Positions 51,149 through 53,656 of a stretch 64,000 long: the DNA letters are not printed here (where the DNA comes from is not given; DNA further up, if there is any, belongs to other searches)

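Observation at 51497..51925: Class 3-like (Trp-Cys-Thr) mini-intein splitting the P-loop of the large terminase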

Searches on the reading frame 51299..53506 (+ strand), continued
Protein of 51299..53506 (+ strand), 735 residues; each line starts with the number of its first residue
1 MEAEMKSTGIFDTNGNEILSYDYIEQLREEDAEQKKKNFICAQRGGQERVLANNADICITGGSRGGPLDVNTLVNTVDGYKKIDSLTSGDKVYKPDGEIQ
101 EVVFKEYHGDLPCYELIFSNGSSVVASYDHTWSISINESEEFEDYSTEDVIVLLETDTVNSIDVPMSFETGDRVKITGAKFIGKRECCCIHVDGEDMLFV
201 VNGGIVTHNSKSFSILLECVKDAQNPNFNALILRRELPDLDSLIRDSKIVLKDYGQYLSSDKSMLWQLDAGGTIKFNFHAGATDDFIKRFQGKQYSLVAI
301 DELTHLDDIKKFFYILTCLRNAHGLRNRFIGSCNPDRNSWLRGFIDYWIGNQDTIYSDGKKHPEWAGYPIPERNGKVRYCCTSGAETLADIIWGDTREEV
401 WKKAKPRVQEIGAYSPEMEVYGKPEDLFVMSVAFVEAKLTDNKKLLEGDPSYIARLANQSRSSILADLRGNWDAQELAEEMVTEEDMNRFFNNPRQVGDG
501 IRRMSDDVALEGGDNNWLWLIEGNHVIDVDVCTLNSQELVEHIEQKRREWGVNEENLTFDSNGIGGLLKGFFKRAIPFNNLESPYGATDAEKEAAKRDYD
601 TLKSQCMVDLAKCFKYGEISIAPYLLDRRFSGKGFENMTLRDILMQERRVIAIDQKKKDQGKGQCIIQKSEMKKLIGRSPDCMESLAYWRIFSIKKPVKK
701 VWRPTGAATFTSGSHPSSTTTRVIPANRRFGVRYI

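Call 18: find_homologous_proteins(query=window:51299-53503:+, max_evalue=1e-10)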
Query window:51299-53503:+ (735 aa): 660 proteins with E <= 1e-10 among 8000 candidates; the best 120 are listed.
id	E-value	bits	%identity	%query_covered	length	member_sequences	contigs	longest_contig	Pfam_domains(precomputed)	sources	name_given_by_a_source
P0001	0.0e+0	1708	100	99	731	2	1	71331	-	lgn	-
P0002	3.8e-273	926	56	98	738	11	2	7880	PF03237.22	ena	-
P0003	4.2e-271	919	56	98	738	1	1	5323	PF03237.22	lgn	-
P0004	1.1e-270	918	56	96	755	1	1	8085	PF03237.22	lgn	-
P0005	1.1e-255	868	58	74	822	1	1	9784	PF03237.22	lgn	-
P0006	7.3e-242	823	55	73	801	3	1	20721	PF03237.22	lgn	-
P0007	5.1e-239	813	54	73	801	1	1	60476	PF03237.22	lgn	-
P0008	7.5e-235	800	52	76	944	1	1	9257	PF03237.22,PF14528.12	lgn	-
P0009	8.6e-233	793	55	73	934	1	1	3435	PF03237.22,PF14528.12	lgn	-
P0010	1.2e-231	789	59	71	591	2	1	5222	PF03237.22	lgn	-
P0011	3.2e-228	778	60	71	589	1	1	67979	PF03237.22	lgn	-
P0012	5.0e-226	770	58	72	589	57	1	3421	PF03237.22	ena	-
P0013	3.6e-223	761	49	99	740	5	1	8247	PF03237.22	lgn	-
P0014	1.3e-198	680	55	68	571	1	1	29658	PF03237.22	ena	-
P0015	4.2e-198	678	54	68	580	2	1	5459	PF03237.22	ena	-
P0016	1.0e-196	673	56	68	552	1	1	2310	PF03237.22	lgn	-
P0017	3.0e-187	642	51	70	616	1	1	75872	PF03237.22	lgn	-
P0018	2.1e-177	610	52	69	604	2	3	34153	PF03237.22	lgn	-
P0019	1.2e-170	587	43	95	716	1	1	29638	PF03237.22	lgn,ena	-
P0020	3.4e-170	586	45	73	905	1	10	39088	PF03237.22,PF14528.12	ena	-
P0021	8.2e-170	585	45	73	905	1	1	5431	PF03237.22,PF14528.12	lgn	-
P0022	1.3e-169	584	46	71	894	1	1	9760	PF03237.22,PF14528.12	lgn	-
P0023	1.1e-168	581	45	72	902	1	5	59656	PF03237.22,PF14528.12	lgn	-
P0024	3.5e-167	576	43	71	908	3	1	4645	PF03237.22,PF14528.12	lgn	-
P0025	4.1e-167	576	42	94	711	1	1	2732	PF03237.22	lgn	-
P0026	2.3e-166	573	45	71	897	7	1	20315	PF05204.20,PF03237.22,PF14528.12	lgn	-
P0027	2.5e-166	573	45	71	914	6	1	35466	PF03237.22,PF14528.12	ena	-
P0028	6.4e-166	572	44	72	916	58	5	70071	PF03237.22,PF14528.12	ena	-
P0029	1.4e-165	571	43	72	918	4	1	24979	PF03237.22,PF14528.12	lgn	-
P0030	2.0e-163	563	43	72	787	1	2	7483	PF03237.22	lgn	-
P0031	2.5e-163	563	45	72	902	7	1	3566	PF03237.22,PF14528.12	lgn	-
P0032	1.9e-162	560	44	71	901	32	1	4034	PF03237.22,PF14528.12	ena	-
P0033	4.7e-162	559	43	93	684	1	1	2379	PF03237.22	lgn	-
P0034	4.8e-162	559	44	71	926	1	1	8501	PF03237.22,PF14528.12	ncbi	-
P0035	4.8e-162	559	43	94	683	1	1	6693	PF03237.22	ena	-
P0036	6.0e-162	559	44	70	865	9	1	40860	PF03237.22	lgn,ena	-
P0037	6.2e-162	558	44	72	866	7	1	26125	PF03237.22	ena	-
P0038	1.4e-161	557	43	93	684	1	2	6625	PF03237.22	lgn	-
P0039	1.5e-161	557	43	93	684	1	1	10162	PF03237.22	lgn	-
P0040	1.7e-161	557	43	93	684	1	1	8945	PF03237.22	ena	-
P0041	1.8e-161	557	43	93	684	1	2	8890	PF03237.22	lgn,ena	-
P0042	1.9e-161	557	43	93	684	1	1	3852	PF03237.22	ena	-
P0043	2.0e-161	557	43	93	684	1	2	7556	PF03237.22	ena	-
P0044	2.0e-161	557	43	93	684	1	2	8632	PF03237.22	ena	-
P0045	2.4e-161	557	43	93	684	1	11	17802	PF03237.22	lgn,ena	-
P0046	3.0e-161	556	45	71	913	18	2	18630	PF03237.22,PF14528.12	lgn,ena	-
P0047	3.4e-161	556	43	93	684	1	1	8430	PF03237.22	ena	-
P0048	3.7e-161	556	43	93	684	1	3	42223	PF03237.22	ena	-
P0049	4.7e-161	556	43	93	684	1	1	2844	PF03237.22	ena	-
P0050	4.8e-161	556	43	93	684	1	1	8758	PF03237.22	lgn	-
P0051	4.8e-161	556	43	93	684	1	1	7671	PF03237.22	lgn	-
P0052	5.4e-161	555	43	93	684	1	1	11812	PF03237.22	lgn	-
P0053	6.6e-161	555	43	95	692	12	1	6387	PF03237.22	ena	-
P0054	6.8e-161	555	43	94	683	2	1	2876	PF03237.22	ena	-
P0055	7.8e-161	555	43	93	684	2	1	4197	PF03237.22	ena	-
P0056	8.2e-161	555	43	93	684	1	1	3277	PF03237.22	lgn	-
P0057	8.7e-161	555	43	93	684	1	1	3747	PF03237.22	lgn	-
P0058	9.9e-161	555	43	93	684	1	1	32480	PF03237.22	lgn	-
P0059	1.1e-160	554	43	93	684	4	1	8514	PF03237.22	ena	-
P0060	1.2e-160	554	43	93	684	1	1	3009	PF03237.22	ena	-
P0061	1.2e-160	554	43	93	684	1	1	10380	PF03237.22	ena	-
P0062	1.5e-160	554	43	93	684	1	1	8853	PF03237.22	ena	-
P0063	1.6e-160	554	43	93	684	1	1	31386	PF03237.22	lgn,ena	-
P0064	1.8e-160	554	43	93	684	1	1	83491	PF03237.22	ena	-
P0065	1.9e-160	554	43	94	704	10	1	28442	PF03237.22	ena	-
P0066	2.0e-160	554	44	76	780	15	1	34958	PF03237.22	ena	-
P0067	2.5e-160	553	43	94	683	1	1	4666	PF03237.22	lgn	-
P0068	2.8e-160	553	43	72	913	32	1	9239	PF03237.22,PF14528.12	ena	-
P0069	2.9e-160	553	43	93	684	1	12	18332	PF03237.22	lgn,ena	-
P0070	3.7e-160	553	43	93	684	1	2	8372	PF03237.22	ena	-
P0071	4.6e-160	552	43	93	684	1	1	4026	PF03237.22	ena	-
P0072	6.9e-160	552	44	70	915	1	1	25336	PF05204.20,PF03237.22,PF14528.12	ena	-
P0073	7.6e-160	552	43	93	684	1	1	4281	PF03237.22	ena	-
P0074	7.9e-160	552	43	93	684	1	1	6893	PF03237.22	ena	-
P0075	9.1e-160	551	43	93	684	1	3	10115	PF03237.22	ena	-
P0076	9.5e-160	551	43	93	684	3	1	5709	PF03237.22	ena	-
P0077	9.9e-160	551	42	95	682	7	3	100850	PF03237.22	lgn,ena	-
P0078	1.2e-159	551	42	94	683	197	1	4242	PF03237.22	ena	-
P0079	1.4e-159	551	45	72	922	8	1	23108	PF03237.22,PF14528.12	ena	-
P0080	1.9e-159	550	44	72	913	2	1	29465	PF03237.22,PF14528.12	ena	-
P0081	2.4e-159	550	46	72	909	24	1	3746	PF05204.20,PF03237.22,PF14528.12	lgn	-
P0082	2.9e-159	550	44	70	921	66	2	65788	PF03237.22,PF14528.12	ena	-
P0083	2.9e-159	550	44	71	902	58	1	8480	PF05204.20,PF03237.22,PF14528.12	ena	-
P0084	3.1e-159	550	42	78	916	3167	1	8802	PF03237.22,PF14528.12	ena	-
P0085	4.1e-159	549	43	95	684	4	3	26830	PF03237.22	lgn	-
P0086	5.0e-159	549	42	78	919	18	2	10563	PF03237.22,PF14528.12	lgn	-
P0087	6.4e-159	549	43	74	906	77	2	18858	PF03237.22,PF14528.12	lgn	-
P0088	6.6e-159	548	42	94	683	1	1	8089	PF03237.22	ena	-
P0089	2.0e-158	547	42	93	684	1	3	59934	PF03237.22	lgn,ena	-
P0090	2.0e-158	547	44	70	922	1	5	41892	PF05204.20,PF03237.22,PF14528.12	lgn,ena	-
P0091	2.0e-158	547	42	94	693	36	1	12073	PF03237.22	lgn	-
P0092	2.2e-158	547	45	70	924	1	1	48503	PF03237.22,PF14528.12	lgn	-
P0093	2.3e-158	547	44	70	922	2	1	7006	PF03237.22,PF14528.12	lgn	-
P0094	4.0e-158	546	42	95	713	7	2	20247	PF03237.22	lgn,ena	-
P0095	4.9e-158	546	42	95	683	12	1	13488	PF03237.22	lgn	-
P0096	5.5e-158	545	41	79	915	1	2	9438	PF03237.22,PF14528.12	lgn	-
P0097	6.6e-158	545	41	79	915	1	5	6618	PF03237.22,PF14528.12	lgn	-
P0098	6.6e-158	545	43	72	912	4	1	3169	PF05204.20,PF03237.22,PF14528.12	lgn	-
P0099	6.7e-158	545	41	79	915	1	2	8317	PF03237.22,PF14528.12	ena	-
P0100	8.4e-158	545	42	78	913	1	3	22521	PF05204.20,PF03237.22,PF14528.12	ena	-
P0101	1.1e-157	544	41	79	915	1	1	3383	PF03237.22,PF14528.12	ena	-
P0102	1.1e-157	544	43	72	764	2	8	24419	PF03237.22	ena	-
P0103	1.1e-157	544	45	72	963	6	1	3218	PF05204.20,PF03237.22,PF14528.12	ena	-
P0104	1.3e-157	544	44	71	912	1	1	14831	PF03237.22,PF14528.12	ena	-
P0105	1.5e-157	544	43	72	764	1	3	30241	PF03237.22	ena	-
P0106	1.7e-157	544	41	79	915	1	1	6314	PF03237.22,PF14528.12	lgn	-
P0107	1.8e-157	544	45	72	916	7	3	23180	PF03237.22,PF14528.12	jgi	jgi:hypothetical protein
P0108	2.2e-157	543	41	79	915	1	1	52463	PF03237.22,PF14528.12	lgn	-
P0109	2.4e-157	543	46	71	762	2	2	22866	PF03237.22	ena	-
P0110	2.5e-157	543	41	79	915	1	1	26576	PF03237.22,PF14528.12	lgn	-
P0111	2.5e-157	543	41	79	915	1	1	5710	PF03237.22,PF14528.12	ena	-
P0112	2.6e-157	543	44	71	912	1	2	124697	PF03237.22,PF14528.12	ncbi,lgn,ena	-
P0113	2.8e-157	543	45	70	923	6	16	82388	PF03237.22,PF14528.12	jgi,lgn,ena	-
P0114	2.8e-157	543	46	71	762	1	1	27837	PF03237.22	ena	-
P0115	2.8e-157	543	46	71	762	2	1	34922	PF03237.22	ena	-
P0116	2.9e-157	543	41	79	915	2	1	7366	PF03237.22,PF14528.12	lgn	-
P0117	4.0e-157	543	44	71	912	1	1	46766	PF03237.22,PF14528.12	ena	-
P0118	4.3e-157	542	44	71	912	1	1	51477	PF03237.22,PF14528.12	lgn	-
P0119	5.5e-157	542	44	71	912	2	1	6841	PF05204.20,PF03237.22,PF14528.12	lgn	-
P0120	5.7e-157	542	43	72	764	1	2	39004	PF03237.22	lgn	-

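Call 35: find_encoding_contigs(protein=P0001, flank=3000, max_places=3)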
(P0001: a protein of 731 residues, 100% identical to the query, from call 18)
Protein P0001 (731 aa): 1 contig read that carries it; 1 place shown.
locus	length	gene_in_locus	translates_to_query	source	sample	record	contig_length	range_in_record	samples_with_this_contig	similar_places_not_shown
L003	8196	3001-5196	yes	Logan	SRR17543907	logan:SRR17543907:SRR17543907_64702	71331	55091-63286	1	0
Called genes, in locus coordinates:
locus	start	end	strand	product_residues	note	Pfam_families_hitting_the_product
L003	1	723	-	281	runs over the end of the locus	-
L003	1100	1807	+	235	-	-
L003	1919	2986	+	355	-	PF13392:HNH_3 (faint), PF07463:NUMOD4, PF22083:I-HmuI_NUMOD-like (faint)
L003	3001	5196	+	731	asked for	-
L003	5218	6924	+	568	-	PF05133:SPP1_portal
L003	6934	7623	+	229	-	-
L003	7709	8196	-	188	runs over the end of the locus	-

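Call 37: find_encoding_contigs(protein=P0004, flank=4000, max_places=2)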
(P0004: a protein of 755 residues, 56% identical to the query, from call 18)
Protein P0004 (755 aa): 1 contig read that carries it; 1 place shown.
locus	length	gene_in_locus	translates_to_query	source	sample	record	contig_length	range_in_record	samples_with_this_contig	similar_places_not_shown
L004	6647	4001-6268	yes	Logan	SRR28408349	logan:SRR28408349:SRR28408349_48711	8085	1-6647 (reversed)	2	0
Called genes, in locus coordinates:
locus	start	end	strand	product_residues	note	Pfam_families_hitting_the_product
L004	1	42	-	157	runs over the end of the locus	-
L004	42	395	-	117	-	-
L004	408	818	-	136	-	-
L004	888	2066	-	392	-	-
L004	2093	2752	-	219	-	-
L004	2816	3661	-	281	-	-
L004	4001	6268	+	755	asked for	PF03237:Terminase_6N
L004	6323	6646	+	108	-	?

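Call 38: find_encoding_contigs(protein=P0011, flank=4000, max_places=2)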
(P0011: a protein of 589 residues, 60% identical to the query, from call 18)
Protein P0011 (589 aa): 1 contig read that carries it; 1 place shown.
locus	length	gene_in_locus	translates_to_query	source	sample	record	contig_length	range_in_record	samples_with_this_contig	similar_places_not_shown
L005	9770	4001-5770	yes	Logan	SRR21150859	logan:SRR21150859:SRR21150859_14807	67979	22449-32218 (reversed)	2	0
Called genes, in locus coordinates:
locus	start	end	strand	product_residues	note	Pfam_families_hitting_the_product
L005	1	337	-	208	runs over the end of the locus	-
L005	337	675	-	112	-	-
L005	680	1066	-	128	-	-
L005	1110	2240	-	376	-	PF03864:Phage_cap_E (weak)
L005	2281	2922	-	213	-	-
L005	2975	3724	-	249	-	-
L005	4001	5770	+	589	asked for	PF03237:Terminase_6N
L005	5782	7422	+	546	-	PF05133:SPP1_portal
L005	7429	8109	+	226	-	-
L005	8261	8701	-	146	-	-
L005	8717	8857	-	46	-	-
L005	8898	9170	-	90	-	-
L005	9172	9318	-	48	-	-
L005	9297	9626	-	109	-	-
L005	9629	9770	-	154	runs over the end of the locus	-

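Call 61: find_encoding_contigs(protein=P0002, flank=4000, max_places=2)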
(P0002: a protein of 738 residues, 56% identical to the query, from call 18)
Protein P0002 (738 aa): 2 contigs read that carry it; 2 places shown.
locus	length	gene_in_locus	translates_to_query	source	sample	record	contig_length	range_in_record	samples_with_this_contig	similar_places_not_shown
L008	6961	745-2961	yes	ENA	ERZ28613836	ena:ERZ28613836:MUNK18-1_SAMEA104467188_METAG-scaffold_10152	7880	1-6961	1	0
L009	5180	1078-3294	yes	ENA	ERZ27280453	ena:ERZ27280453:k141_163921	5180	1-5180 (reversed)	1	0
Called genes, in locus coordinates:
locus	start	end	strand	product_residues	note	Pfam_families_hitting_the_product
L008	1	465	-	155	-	?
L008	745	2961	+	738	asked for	PF03237:Terminase_6N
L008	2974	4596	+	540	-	PF05133:SPP1_portal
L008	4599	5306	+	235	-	-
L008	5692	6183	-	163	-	-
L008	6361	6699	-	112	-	-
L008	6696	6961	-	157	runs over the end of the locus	-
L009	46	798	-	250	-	-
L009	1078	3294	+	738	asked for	PF03237:Terminase_6N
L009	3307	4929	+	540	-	PF05133:SPP1_portal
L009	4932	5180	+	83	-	?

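Call 62: find_encoding_contigs(protein=P0013, flank=4000, max_places=2)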
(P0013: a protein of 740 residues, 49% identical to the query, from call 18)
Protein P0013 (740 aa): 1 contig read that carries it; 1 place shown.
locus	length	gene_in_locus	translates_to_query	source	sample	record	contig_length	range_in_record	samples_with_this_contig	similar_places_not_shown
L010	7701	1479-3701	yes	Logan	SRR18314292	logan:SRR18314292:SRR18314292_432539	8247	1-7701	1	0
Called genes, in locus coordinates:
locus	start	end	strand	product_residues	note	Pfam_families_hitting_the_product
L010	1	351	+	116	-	?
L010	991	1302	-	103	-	-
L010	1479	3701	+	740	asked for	PF03237:Terminase_6N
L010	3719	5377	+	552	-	PF05133:SPP1_portal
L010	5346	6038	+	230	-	-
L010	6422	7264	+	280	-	-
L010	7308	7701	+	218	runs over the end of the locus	-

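Call 65: predict_structure(alignment_id=A4)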
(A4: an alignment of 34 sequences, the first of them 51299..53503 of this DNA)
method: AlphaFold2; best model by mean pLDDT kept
length: 735 residues; sequences in the alignment: 34
mean_pLDDT: 77.9   pTM: 0.49
mean pLDDT of the five models: 77.9, 77.1, 77.0, 76.2, 73.6
residues with pLDDT >= 90: 188; 70-90: 351; 50-70: 130; < 50: 66
segments of 3 or more residues with pLDDT < 50: 1-3, 63-67, 194-198, 204-210, 445-450, 700-735
pLDDT, mean of each block of 10 residues (from residue 1): 58 65 68 55 64 84 55 80 82 73 68 81 72 73 71 81 65 79 75 53 43 73 87 87 80 84 83 90 88 90 86 88 80 82 90 84 82 88 87 93 90 84 88 78 50 54 64 65 88 90 92 89 96 89 95 94 85 90 87 87 92 92 95 87 91 72 79 82 94 73 46 41 38 37
secondary structure, 60 per line:
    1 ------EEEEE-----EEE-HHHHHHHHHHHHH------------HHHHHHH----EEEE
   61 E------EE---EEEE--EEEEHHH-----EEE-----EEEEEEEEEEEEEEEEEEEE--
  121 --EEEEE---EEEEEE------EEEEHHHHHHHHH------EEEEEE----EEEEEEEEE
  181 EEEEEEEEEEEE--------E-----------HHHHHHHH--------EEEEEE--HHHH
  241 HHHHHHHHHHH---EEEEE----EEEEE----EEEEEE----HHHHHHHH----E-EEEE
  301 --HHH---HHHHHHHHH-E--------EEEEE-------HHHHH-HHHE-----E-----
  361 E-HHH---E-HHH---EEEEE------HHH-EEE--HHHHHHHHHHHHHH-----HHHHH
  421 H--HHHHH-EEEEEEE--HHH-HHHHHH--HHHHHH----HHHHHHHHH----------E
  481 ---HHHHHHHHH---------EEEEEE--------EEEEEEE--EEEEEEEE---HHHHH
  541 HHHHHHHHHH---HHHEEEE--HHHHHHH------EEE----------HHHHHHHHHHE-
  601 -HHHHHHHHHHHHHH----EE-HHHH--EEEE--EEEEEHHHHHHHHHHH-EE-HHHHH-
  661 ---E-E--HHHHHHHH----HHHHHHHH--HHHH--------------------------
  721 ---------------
elements in order (helices of 4 or more, strands of 3 or more residues): E7-11 E17-19 H21-33 H46-52 E57-61 E73-76 E79-82 E91-93 E99-118 E123-127 E131-136 E143-146 H147-155 E162-167 E172-192 H213-220 E229-234 H237-251 E255-259 E264-268 E273-278 H283-290 E297-300 H309-317 E328-332 H340-344 E377-381 E392-394 H397-410 H416-421 H424-428 E430-436 H443-448 H451-456 H461-469 H484-492 E502-507 E516-522 E525-532 H536-550 E557-560 H563-569 E576-578 H589-598 H602-615 H623-626 E629-632 E635-639 H640-650 H655-659 H669-676 H681-688 H691-694
